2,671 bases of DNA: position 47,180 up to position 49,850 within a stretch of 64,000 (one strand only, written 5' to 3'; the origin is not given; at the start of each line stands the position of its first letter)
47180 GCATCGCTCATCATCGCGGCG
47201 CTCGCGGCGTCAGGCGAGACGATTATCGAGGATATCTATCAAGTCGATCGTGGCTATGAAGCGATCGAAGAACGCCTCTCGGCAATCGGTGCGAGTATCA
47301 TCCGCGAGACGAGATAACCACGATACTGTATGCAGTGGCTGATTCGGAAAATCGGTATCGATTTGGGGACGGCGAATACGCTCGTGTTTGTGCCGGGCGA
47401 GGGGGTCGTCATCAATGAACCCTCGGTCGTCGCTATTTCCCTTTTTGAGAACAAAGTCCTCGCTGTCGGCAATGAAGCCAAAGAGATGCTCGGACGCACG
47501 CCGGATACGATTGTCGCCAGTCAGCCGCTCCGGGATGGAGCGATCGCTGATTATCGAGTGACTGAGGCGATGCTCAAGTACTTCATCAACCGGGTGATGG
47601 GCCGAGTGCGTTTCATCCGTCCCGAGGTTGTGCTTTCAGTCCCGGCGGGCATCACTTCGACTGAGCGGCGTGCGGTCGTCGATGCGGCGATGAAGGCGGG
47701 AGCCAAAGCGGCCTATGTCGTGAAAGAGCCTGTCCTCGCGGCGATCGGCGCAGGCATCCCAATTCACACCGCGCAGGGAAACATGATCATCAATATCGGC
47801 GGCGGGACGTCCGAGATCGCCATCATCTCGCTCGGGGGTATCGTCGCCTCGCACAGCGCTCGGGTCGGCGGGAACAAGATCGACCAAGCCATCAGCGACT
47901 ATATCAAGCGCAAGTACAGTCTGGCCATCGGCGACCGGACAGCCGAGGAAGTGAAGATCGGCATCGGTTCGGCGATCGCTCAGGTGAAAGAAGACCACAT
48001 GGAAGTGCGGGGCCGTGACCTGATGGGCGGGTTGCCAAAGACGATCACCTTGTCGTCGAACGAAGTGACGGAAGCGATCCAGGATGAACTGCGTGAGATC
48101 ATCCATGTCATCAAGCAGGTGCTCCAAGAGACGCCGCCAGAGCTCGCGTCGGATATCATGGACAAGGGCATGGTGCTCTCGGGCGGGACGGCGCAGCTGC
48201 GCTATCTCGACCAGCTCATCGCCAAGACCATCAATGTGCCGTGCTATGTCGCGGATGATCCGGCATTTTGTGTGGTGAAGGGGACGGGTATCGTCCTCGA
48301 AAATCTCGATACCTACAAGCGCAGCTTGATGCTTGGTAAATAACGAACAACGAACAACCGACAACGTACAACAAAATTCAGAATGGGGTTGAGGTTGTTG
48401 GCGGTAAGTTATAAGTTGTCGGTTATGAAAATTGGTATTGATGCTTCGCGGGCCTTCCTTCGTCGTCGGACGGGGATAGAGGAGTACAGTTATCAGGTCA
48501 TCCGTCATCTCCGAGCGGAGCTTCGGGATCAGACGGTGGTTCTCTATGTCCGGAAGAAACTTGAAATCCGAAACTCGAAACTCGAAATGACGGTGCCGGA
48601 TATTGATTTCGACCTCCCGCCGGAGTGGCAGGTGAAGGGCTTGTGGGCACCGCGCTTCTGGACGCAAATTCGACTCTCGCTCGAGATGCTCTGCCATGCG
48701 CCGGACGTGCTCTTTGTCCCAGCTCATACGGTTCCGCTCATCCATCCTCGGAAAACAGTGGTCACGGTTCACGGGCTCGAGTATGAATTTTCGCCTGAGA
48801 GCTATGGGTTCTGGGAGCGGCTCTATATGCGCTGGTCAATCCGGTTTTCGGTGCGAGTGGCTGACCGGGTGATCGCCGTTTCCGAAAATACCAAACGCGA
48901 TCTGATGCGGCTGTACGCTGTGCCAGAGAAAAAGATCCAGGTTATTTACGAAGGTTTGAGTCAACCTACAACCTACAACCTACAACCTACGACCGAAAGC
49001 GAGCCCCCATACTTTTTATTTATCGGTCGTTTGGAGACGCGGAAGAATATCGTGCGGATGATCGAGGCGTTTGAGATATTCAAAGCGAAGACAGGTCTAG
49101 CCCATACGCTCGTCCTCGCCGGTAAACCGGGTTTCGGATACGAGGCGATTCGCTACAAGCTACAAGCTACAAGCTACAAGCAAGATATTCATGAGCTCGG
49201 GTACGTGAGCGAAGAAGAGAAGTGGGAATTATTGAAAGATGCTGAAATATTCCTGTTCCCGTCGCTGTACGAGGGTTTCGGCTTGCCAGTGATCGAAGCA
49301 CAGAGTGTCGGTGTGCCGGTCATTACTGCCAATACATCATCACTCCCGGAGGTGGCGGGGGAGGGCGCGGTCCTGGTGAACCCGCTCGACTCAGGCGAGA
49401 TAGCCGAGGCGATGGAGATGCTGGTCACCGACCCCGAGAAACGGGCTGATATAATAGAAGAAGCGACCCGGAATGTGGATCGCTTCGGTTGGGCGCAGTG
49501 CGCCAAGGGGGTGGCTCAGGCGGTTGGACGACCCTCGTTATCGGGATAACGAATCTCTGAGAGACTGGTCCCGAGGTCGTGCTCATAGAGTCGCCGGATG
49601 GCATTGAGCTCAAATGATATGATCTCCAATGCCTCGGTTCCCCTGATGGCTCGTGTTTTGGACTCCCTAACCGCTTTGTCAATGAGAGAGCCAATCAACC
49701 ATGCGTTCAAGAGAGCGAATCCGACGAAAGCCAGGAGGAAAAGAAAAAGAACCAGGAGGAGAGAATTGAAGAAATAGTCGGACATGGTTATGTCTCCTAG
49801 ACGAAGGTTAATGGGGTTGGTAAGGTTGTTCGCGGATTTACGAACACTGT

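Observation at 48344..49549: Glycosyltransferase gene with two in-frame 4x heptanucleotide tracts and heptamer repeats in its upstream spacer: candidate phase-variable locus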

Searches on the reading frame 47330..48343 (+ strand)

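Call 4: search_protein_families(library=pfam, proteins=[window:47330-48343:+])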
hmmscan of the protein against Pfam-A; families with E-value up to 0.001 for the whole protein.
window:47330-48343:+ (337 aa): 5 families
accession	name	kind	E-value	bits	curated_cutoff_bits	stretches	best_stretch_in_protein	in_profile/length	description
PF06723.19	MreB_Mbl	-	1.6e-133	445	27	1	7-330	3-326/327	MreB/Mbl protein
PF00012.26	HSP70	-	9.3e-13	47.7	20.6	1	99-306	135-355/599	Hsp70 protein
PF14450.12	FtsA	-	4e-10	40.6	31.8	1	153-315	2-124/127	Cell division protein FtsA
PF00022.25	Actin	-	9.6e-09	34.7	27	1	43-195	45-190/410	Actin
PF11104.14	PilM_2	-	0.00014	21.4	27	0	281-317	278-314/340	Type IV pilus assembly protein PilM;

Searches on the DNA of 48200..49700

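Call 91: search_rna_families(source=window, start=48200, end=49700, threshold=evalue, max_evalue=1)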
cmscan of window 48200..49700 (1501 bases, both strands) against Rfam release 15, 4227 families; matches with E-value up to 1: 0.
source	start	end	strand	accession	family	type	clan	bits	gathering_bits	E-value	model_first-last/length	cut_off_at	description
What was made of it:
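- No Rfam match (call 91).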
